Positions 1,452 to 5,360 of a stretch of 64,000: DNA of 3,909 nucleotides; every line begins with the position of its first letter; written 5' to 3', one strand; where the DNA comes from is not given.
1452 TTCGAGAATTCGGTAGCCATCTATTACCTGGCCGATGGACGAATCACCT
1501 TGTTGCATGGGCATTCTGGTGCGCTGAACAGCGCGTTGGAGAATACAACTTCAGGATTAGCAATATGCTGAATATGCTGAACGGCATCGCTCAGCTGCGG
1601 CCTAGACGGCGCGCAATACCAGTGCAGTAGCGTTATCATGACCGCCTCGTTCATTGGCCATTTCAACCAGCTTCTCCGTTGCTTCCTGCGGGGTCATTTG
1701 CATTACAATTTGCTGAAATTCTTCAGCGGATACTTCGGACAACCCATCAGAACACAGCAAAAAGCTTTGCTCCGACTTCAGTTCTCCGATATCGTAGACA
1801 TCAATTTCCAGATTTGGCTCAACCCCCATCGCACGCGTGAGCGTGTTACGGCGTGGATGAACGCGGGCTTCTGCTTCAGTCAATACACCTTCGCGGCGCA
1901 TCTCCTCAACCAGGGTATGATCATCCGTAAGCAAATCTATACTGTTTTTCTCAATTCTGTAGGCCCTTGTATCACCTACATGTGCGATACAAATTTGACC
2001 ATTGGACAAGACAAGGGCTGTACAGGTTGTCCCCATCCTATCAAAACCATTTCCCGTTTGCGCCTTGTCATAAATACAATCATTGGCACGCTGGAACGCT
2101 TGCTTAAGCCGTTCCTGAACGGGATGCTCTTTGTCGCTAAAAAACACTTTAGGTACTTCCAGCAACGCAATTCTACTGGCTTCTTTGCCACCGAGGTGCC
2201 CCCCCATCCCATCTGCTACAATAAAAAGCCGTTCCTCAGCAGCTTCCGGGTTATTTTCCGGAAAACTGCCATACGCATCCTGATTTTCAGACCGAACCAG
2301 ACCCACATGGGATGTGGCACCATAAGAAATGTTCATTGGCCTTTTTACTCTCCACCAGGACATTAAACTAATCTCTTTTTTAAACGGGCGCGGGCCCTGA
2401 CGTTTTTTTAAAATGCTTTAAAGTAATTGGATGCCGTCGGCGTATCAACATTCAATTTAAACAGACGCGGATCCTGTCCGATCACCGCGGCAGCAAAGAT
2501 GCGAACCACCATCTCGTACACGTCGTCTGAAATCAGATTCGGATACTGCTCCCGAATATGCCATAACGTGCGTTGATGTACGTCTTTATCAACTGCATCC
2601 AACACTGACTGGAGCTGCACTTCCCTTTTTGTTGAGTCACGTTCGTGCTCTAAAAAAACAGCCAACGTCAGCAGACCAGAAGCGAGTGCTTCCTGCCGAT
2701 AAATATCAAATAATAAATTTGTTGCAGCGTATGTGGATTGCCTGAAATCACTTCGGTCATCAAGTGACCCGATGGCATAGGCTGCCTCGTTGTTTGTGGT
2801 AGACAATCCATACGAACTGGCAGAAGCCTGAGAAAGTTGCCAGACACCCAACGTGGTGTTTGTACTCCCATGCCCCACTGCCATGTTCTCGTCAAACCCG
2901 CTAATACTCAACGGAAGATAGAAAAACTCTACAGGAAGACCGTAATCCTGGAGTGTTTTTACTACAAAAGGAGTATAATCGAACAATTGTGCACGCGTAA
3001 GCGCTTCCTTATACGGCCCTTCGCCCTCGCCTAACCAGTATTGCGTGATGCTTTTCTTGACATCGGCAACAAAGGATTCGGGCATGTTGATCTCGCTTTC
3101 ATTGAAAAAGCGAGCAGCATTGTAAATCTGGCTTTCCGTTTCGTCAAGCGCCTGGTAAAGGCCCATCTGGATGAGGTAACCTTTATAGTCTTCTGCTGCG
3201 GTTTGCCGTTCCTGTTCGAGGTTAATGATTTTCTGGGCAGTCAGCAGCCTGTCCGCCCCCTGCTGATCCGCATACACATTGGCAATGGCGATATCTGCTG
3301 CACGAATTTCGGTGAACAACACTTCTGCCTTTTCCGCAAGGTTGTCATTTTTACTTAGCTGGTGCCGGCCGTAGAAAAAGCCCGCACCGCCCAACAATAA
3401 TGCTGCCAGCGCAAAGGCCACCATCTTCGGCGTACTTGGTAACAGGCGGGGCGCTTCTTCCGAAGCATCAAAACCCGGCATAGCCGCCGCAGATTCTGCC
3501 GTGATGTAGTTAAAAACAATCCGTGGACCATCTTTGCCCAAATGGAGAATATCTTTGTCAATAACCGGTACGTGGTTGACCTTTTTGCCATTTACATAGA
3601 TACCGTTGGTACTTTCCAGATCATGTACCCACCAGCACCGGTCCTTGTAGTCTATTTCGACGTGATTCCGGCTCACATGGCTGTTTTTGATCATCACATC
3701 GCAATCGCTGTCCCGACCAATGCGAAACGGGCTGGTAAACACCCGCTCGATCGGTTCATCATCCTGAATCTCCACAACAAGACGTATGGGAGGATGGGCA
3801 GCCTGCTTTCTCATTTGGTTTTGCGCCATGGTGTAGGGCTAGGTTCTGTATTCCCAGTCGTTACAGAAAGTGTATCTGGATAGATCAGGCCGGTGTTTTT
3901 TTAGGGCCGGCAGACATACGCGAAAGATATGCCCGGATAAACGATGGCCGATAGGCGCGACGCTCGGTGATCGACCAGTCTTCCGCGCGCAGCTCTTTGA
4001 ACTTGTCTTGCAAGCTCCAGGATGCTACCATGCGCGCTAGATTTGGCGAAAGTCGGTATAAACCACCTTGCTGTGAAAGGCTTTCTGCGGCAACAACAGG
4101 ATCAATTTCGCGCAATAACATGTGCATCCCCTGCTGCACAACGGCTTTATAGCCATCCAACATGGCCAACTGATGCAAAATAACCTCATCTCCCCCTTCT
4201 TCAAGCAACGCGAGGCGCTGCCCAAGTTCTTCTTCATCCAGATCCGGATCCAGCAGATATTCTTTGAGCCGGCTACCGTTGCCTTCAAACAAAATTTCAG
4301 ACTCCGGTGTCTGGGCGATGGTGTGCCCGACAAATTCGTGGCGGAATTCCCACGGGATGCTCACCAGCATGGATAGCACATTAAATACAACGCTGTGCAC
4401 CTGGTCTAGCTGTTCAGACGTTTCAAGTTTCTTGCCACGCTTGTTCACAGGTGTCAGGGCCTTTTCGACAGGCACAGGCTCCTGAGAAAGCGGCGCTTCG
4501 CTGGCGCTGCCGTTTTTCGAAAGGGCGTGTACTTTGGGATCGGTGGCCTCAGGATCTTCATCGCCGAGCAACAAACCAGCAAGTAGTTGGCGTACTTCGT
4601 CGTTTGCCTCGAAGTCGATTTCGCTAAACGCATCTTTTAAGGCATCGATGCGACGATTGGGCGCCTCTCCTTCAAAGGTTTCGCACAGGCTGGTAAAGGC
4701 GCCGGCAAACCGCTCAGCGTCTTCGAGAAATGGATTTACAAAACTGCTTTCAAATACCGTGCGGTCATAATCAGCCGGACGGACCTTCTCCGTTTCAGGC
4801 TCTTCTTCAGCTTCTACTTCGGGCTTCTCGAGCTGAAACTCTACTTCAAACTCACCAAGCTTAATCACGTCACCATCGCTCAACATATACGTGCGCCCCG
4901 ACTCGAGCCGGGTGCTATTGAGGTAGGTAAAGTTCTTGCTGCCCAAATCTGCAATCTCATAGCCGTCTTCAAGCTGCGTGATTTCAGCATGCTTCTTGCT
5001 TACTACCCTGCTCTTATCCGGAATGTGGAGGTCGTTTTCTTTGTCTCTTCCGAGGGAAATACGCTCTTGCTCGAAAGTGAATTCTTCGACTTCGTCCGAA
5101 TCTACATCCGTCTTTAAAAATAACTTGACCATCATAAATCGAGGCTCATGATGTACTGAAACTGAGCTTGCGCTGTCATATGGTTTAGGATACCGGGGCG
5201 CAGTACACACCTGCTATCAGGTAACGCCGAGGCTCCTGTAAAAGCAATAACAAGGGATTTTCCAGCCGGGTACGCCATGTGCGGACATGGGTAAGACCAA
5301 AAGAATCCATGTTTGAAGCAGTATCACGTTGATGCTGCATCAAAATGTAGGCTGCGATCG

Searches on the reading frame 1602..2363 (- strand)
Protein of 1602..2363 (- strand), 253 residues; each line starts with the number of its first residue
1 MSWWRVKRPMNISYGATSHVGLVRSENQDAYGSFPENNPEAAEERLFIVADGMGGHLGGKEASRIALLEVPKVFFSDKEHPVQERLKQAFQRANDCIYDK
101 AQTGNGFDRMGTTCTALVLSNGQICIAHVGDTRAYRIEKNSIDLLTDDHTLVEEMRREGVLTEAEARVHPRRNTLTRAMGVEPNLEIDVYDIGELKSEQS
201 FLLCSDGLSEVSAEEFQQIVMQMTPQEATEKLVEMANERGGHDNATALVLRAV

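Call 58: search_protein_families(library=pfam, proteins=[window:1602-2363:-], max_evalue=0.0001)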
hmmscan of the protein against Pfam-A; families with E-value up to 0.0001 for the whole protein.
window:1602-2363:- (253 aa): 3 families
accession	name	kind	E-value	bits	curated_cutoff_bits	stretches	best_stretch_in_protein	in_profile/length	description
PF13672.11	PP2C_2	-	4e-14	53.1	24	1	25-232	10-204/209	Protein phosphatase 2C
PF00481.26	PP2C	-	9.7e-11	42.2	20.3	1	26-244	14-254/255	Protein phosphatase 2C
PF07228.17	SpoIIE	-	7.3e-06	26.5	25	0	161-251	87-190/192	Stage II sporulation protein E (SpoIIE)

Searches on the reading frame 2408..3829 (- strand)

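Call 58: search_protein_families(library=pfam, proteins=[window:2408-3829:-], max_evalue=0.0001)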
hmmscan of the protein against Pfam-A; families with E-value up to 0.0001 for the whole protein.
window:2408-3829:- (473 aa): 2 families
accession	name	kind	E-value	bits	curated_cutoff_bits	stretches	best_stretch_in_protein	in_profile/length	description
PF00498.31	FHA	-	7.9e-19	68.3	20.7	1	36-98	2-67/67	FHA domain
PF16697.10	Yop-YscD_cpl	-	1e-10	42.2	33.2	1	35-98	19-84/94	Inner membrane component of T3SS, cytoplasmic domain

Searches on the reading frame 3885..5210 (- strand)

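Call 58: search_protein_families(library=pfam, proteins=[window:3885-5210:-], max_evalue=0.0001)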
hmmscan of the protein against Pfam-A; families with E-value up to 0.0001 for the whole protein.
window:3885-5210:- (441 aa): 2 families
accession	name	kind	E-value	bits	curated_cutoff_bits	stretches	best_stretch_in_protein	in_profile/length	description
PF00498.31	FHA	-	4.4e-18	65.9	20.7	1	52-119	2-67/67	FHA domain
PF16697.10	Yop-YscD_cpl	-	2.8e-11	44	33.2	1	40-126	8-91/94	Inner membrane component of T3SS, cytoplasmic domain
